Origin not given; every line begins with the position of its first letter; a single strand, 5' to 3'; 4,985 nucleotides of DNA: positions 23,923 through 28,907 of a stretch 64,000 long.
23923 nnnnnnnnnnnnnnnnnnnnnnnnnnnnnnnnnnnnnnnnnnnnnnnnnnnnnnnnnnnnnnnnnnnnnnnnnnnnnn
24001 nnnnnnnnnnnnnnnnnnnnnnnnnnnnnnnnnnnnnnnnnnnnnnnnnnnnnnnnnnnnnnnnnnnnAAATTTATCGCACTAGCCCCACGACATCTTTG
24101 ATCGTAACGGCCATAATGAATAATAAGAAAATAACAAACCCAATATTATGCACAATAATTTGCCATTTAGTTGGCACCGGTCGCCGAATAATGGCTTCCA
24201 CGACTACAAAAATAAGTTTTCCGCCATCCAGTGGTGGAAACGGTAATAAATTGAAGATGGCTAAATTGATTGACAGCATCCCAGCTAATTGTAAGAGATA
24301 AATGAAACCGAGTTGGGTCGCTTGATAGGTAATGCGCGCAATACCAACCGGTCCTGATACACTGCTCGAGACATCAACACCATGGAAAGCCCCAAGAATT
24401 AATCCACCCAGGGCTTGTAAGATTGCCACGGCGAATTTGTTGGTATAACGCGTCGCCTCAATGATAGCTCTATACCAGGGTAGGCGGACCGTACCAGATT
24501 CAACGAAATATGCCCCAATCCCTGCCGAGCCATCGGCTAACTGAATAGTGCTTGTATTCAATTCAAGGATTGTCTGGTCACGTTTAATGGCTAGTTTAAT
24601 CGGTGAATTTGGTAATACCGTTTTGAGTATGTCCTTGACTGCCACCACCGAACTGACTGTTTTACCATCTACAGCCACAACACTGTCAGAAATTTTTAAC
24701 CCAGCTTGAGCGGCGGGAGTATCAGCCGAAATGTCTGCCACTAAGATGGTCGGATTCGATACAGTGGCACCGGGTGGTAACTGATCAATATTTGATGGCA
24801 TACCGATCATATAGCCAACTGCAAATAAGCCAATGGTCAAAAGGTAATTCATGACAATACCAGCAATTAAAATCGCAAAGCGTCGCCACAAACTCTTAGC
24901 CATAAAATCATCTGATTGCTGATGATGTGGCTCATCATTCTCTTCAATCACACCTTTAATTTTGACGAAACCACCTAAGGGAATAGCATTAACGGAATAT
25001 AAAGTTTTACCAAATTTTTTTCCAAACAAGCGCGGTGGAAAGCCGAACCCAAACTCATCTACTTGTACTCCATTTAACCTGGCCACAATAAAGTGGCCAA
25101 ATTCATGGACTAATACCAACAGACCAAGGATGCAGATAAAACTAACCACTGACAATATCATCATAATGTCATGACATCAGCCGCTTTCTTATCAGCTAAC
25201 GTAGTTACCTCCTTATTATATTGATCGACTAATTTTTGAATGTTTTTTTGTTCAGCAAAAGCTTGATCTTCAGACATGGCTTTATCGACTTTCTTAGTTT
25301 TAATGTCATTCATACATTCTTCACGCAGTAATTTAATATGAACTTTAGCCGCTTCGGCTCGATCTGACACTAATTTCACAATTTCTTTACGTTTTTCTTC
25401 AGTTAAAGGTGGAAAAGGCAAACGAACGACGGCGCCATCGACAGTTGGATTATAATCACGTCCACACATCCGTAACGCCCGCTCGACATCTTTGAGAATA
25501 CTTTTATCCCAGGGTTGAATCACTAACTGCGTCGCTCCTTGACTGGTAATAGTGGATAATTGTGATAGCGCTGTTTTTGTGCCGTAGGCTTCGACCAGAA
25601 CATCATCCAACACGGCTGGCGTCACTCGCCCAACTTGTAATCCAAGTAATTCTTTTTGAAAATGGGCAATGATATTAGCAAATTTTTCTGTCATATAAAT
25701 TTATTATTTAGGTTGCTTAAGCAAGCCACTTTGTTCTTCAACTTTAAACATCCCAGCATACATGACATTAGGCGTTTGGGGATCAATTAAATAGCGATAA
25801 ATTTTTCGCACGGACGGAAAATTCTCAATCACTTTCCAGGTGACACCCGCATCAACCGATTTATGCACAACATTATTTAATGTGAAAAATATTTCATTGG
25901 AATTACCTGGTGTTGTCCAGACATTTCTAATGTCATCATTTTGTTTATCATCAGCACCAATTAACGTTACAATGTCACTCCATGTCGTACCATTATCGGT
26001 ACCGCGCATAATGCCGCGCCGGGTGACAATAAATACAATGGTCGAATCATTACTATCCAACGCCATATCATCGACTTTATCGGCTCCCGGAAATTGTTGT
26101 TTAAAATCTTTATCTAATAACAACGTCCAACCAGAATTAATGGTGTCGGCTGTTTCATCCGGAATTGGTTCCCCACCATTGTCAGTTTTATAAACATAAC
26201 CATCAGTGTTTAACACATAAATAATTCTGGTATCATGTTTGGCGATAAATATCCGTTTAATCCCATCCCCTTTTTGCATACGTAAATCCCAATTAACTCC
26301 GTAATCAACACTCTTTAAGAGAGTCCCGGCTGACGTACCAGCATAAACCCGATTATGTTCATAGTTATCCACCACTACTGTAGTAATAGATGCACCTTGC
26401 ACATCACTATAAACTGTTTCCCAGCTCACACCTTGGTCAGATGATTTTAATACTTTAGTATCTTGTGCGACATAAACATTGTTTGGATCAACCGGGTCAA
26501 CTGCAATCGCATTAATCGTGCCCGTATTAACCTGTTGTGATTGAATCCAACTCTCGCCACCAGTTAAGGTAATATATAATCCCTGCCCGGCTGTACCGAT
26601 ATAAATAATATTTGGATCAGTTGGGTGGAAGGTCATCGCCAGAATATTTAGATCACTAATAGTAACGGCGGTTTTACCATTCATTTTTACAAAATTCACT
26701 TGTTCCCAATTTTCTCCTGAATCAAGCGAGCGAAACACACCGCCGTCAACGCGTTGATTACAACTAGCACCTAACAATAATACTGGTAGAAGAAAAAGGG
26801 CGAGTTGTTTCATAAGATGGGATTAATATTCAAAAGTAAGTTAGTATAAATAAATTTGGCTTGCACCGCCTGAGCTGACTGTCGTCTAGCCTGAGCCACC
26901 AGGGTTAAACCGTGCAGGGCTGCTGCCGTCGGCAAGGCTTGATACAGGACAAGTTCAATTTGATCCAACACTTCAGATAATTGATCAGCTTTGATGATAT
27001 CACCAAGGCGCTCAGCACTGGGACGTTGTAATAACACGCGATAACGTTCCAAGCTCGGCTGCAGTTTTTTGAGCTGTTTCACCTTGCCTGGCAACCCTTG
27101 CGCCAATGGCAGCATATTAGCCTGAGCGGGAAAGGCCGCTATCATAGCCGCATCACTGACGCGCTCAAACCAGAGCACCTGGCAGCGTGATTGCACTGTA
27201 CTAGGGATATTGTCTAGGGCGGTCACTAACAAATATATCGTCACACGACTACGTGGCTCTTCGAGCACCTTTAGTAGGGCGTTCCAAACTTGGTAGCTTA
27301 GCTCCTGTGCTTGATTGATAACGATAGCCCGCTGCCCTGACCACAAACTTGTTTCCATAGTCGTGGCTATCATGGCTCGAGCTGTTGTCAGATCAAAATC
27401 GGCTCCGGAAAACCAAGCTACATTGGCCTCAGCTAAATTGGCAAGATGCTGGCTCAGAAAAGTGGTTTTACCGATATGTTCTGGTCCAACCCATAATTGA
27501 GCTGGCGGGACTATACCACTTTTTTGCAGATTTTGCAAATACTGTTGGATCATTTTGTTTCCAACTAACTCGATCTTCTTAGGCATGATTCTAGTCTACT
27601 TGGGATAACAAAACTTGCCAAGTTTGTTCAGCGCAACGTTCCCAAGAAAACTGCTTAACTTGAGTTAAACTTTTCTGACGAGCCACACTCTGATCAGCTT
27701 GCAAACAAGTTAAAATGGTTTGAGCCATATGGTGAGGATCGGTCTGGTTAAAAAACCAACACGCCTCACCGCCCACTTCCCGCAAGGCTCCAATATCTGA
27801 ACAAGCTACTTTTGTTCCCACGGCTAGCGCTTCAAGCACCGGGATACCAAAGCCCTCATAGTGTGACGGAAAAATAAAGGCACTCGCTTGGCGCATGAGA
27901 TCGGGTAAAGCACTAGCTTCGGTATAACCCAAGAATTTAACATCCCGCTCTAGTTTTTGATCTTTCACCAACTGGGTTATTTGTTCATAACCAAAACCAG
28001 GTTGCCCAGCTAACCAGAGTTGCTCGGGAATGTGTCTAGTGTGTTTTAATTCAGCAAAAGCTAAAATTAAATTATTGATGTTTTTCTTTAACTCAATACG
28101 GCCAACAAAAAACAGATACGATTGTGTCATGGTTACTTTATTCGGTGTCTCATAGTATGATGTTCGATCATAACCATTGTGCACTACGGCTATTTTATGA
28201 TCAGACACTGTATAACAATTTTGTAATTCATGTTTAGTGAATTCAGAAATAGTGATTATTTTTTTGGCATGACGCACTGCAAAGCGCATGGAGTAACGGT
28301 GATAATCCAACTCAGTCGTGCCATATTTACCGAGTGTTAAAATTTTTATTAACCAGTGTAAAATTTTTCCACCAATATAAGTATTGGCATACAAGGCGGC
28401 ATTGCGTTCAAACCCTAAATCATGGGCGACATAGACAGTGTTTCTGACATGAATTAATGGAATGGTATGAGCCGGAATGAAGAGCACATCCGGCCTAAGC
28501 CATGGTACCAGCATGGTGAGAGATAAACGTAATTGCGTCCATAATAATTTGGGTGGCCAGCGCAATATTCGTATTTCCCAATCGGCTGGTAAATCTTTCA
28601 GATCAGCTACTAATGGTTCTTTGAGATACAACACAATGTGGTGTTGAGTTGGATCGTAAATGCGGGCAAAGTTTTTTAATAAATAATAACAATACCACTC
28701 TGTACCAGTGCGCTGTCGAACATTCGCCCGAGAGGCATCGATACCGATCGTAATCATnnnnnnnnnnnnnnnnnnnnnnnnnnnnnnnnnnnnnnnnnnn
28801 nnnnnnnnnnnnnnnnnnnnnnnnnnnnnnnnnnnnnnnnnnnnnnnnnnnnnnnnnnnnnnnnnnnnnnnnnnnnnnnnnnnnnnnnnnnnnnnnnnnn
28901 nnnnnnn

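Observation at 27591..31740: Second MreB paralogue embedded in, and translationally coupled to, a Wzx/Wzy polysaccharide locus next to a DUF4012-like protein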

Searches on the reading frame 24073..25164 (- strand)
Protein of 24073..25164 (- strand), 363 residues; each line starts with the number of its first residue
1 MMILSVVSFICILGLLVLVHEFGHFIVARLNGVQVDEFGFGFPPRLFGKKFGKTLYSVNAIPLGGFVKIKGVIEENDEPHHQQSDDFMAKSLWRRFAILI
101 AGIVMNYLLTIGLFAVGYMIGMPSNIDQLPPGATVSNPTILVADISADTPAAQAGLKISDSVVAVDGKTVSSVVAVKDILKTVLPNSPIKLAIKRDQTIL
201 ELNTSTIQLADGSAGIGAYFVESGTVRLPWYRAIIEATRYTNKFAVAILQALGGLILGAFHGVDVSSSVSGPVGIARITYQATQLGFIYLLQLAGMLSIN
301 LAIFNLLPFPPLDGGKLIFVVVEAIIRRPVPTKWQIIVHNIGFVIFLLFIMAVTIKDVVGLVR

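Call 4: search_protein_families(library=pfam, proteins=[window:24073-25164:-], max_evalue=0.001)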
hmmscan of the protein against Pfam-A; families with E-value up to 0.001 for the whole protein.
window:24073-25164:- (363 aa): 4 families
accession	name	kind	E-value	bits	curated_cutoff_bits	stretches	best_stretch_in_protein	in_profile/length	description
PF02163.28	Peptidase_M50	-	1.7e-59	201.2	27.2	1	9-348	2-220/221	Peptidase family M50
PF13180.12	PDZ_2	-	4.4e-10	40.1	27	1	136-205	10-79/80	PDZ domain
PF17820.7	PDZ_6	-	3e-07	30.5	27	1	142-195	2-54/54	PDZ domain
PF00595.29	PDZ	-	4.5e-06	27.4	23.2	1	137-193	24-80/81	PDZ domain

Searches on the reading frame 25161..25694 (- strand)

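Call 4: search_protein_families(library=pfam, proteins=[window:25161-25694:-], max_evalue=0.001)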
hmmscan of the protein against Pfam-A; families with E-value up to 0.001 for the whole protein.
window:25161-25694:- (177 aa): 1 family
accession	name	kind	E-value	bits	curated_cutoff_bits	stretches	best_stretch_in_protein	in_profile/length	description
PF01765.24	RRF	-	3.8e-49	167.1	29.7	1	12-175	1-164/164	Ribosome recycling factor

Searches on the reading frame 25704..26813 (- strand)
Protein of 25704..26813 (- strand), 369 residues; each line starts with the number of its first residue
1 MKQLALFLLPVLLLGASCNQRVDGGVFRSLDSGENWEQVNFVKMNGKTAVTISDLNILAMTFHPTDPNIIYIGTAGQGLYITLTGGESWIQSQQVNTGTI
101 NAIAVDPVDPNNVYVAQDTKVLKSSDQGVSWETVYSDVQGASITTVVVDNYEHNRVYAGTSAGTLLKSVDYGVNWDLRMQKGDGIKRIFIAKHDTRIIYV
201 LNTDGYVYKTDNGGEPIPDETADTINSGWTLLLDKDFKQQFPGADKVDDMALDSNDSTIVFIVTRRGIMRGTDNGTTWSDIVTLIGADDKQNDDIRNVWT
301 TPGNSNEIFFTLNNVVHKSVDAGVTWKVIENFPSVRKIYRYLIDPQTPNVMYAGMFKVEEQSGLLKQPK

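Call 4: search_protein_families(library=pfam, proteins=[window:25704-26813:-], max_evalue=0.001)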
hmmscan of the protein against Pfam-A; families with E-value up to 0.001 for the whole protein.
window:25704-26813:- (369 aa): 3 families
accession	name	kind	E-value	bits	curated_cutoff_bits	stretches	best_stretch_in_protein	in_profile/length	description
PF15902.12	Sortilin-Vps10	-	3.2e-18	66.2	33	2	26-115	3-85/446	Sortilin, neurotensin receptor 3,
PF14870.12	PSII_BNR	-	1.7e-05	24.7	27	0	115-216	34-136/303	Photosynthesis system II assembly factor YCF48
PF02012.26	BNR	-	5.3e-05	23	27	0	124-133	3-12/12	BNR/Asp-box repeat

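Call 24: search_protein_families(library=ncbifam, proteins=[window:25707-26813:-], max_evalue=0.001)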
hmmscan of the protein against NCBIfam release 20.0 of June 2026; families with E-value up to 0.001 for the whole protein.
window:25707-26813:- (369 aa): 2 families
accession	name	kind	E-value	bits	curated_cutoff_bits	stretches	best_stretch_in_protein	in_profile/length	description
NF045728.1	glycosyl_F510_1955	equivalog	1.1e-28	100.2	175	2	24-209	72-245/246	F510_1955 family glycosylhydrolase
NF010237.0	PRK13684.1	equivalog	5.8e-06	25.6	326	0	100-215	46-162/334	photosynthesis system II assembly factor Ycf48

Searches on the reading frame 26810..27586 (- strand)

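Call 3: search_protein_families(library=pfam, proteins=[window:26810-27586:-], max_evalue=0.001)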
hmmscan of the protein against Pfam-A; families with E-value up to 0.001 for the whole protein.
window:26810-27586:- (258 aa): 1 family
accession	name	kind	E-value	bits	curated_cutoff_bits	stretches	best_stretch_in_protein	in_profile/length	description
PF13177.12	DNA_pol3_delta2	-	4.1e-16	59.8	27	1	65-142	82-159/161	DNA polymerase III, delta subunit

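Call 24: search_protein_families(library=ncbifam, proteins=[window:26813-27586:-], max_evalue=0.001)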
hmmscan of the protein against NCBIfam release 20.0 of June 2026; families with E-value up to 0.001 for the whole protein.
window:26813-27586:- (258 aa): 53 families (the best 25 are shown)
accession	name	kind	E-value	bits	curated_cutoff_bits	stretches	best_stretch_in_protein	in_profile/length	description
TIGR00678.1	holB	equivalog_domain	6.6e-21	74.8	180.6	1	67-155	79-167/188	DNA polymerase III subunit delta'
TIGR02397.1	dnaX_nterm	equivalog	2.4e-17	63.3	250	1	88-150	121-183/355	DNA polymerase III subunit gamma/tau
NF005638.0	PRK07399.1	subfamily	5.7e-17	61.7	230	1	78-254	121-312/317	DNA polymerase III subunit delta'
NF005677.0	PRK07471.1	equivalog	2.9e-15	56.3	252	1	68-158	125-215/366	DNA polymerase III subunit delta'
NF004047.0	PRK05564.1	equivalog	3.1e-15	56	282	1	6-149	5-158/313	DNA polymerase III subunit delta'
NF011512.0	PRK14950.1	equivalog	1.2e-14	54.5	593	1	88-151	124-187/585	DNA polymerase III subunits gamma and tau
NF005972.1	PRK08058.1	equivalog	1.2e-14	54.2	340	1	80-155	105-180/328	DNA polymerase III subunit delta'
NF006586.0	PRK09112.1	equivalog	4.9e-14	52.3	308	1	76-152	133-209/351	DNA polymerase III subunit delta'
NF006430.0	PRK08699.1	equivalog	1.4e-13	50.5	481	1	68-150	97-179/325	DNA polymerase III subunit delta'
NF011514.0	PRK14953.1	equivalog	2.6e-13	49.7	536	1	89-149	124-184/488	DNA polymerase III subunits gamma and tau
NF011523.0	PRK14962.1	equivalog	4.3e-13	48.9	576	1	87-150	120-183/474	DNA polymerase III subunits gamma and tau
NF011510.0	PRK14948.1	equivalog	5.1e-13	48.6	593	1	89-151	128-190/640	DNA polymerase III subunit gamma/tau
NF005515.0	PRK07132.1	equivalog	7.1e-12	45.4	204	1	84-149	92-157/301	DNA polymerase III subunit delta'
NF004549.0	PRK05896.1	equivalog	7.6e-12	44.7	578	1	87-146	122-181/642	DNA polymerase III subunits gamma and tau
NF011524.0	PRK14963.1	equivalog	8.4e-12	44.9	601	1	80-148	112-180/647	DNA polymerase III subunits gamma and tau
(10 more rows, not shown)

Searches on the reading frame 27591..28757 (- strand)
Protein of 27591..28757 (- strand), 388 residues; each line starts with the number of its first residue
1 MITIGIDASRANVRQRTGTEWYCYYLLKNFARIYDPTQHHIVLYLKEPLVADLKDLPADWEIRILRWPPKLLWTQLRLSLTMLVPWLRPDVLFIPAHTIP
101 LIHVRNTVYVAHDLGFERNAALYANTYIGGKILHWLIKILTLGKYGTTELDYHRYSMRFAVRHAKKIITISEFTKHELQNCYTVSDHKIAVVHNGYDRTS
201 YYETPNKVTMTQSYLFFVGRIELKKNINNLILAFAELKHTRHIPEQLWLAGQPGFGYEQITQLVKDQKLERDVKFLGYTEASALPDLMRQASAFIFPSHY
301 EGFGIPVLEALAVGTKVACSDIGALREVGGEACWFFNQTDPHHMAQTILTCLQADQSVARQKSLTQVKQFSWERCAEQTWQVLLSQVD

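Call 3: search_protein_families(library=pfam, proteins=[window:27591-28757:-], max_evalue=0.001)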
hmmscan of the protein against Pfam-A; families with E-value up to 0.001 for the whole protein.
window:27591-28757:- (388 aa): 4 families
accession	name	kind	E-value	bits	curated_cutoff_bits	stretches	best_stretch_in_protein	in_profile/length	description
PF00534.26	Glycos_transf_1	-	3.1e-29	102.1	26.4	1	210-357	13-161/172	Glycosyl transferases group 1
PF13692.12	Glyco_trans_1_4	-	4.2e-25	89.1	27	1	214-353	3-141/142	Glycosyl transferases group 1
PF13439.12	Glyco_transf_4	-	2.6e-09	37.8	28.5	1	18-198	3-168/170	Glycosyltransferase Family 4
PF20706.3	GT4-conflict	-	5.3e-09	36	26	1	176-320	159-311/385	Family 4 Glycosyltransferase in conflict systems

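Call 24: search_protein_families(library=ncbifam, proteins=[window:27594-28757:-], max_evalue=0.001)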
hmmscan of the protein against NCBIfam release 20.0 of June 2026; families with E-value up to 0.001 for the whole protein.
window:27594-28757:- (388 aa): 29 families (the best 25 are shown)
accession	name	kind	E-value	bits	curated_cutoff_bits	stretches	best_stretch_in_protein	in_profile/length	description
TIGR04047.1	MSMEG_0565_glyc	hypoth_equivalog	1.4e-26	93.5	259.85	1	159-379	134-367/373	MSMEG_0565 family glycosyltransferase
TIGR02149.1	glgA_Coryne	subfamily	4.3e-22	78.8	302.4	1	158-382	139-386/391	glycogen synthase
TIGR03999.1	thiol_BshA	equivalog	2.9e-19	69.3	273.7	1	156-376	137-363/375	N-acetyl-alpha-D-glucosaminyl L-malate synthase BshA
NF038295.1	EPS_HpsP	equivalog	2.1e-18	66.5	550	1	206-382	201-383/388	hormogonium polysaccharide biosynthesis glycosyltransferase HpsP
NF041876.1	EPS_EpsE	equivalog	3.1e-18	66.2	400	1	159-362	157-369/389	exopolysaccharide biosynthesis GT4 family glycosyltransferase EpsE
NF041010.1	glycosy_Agl16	equivalog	4.5e-18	65.2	575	1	158-380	128-345/352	glycosylation protein Agl16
TIGR03449.1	mycothiol_MshA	equivalog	2.3e-17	63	462.5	1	154-381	155-398/406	D-inositol-3-phosphate glycosyltransferase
TIGR03088.1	stp2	hypoth_equivalog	2e-16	60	409.05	1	164-378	137-365/374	TIGR03088 family PEP-CTERM/XrtA system glycosyltransferase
NF046085.1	XrtY_assoc_Gly1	equivalog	4.7e-15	55.3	400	1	167-364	164-361/387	XrtY-associated glycosyltransferase XYAG1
NF053513.1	Gtran_IagA_BgsA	equivalog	7.8e-15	54.7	460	1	160-378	102-323/333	LTA glycolipid anchor biosynthesis glycosyltransferase, IagA/BgsA family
NF050063.1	ProtGlycPglJ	equivalog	2e-14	53.6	500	1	155-378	136-358/363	N-acetylgalactosamine-N,N'-diacetylbacillosaminyl-diphospho-undecaprenol 4-alpha-N-acetylgalactosaminyltransferase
NF047880.1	glyco_SdgA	exception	3.9e-13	48.8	800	1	178-383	280-486/488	serine-aspartate repeat adhesin O-glycosyltransferase SdgA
NF007396.0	PRK09922.1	equivalog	1.4e-12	47.2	385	1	161-321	133-290/361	lipopolysaccharide 1,6-galactosyltransferase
NF038255.1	exopoly_VpsD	equivalog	1.8e-12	46.8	300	1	177-377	166-370/381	VpsD family glycosyltransferase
TIGR04157.1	glyco_rSAM_CFB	subfamily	2.1e-12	46.8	400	1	160-325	166-335/406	TIGR04157 family glycosyltransferase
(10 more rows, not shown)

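Call 72: search_solved_structures(query=window:27594-28757:-, max_evalue=0.00001)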
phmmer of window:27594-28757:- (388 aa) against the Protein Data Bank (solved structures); distinct sequences matched with E-value up to 0.00001: 16.
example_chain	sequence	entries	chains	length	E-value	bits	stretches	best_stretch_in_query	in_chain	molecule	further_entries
6tvp_A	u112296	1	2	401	7.1e-12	48.6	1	157-382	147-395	Alpha-maltose-1-phosphate synthase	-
7qsg_A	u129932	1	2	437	1.4e-10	44.3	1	159-382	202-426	D-inositol 3-phosphate glycosyltransferase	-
6kih_A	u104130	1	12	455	1.6e-08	37.5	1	213-381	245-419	Tll1590 protein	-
8qoy_A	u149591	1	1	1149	7.5e-08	35.3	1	208-334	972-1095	TagF-like capsule polymerase Cps3D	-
3c4q_A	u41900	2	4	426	8.5e-08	35.1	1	210-378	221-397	Predicted glycosyltransferases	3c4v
3c48_A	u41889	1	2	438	9.1e-08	35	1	210-378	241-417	Predicted glycosyltransferases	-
3fro_A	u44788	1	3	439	9.2e-08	35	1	272-381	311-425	GlgA glycogen synthase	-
2bis_A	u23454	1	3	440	9.3e-08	35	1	272-381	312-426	GLGA GLYCOGEN SYNTHASE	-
3l01_A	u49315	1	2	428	1.4e-07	34.4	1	281-378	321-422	GlgA glycogen synthase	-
4n9w_A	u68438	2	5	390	3.3e-07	33.2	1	192-380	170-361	GDP-mannose-dependent alpha-(1-2)-phosphatidylinositol mannosyltransferase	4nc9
2gej_A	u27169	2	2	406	3.7e-07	33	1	192-380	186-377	PHOSPHATIDYLINOSITOL MANNOSYLTRANSFERASE (PimA)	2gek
2jjm_A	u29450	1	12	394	2.3e-06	30.4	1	158-345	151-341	GLYCOSYL TRANSFERASE, GROUP 1 FAMILY PROTEIN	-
3mbo_A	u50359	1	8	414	2.6e-06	30.2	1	158-345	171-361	Glycosyltransferase, group 1 family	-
6n1x_A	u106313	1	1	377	4.4e-06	29.5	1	208-329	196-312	Glycosyltransferase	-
6d9t_A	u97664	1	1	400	5e-06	29.3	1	208-329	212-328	Glycosyl transferase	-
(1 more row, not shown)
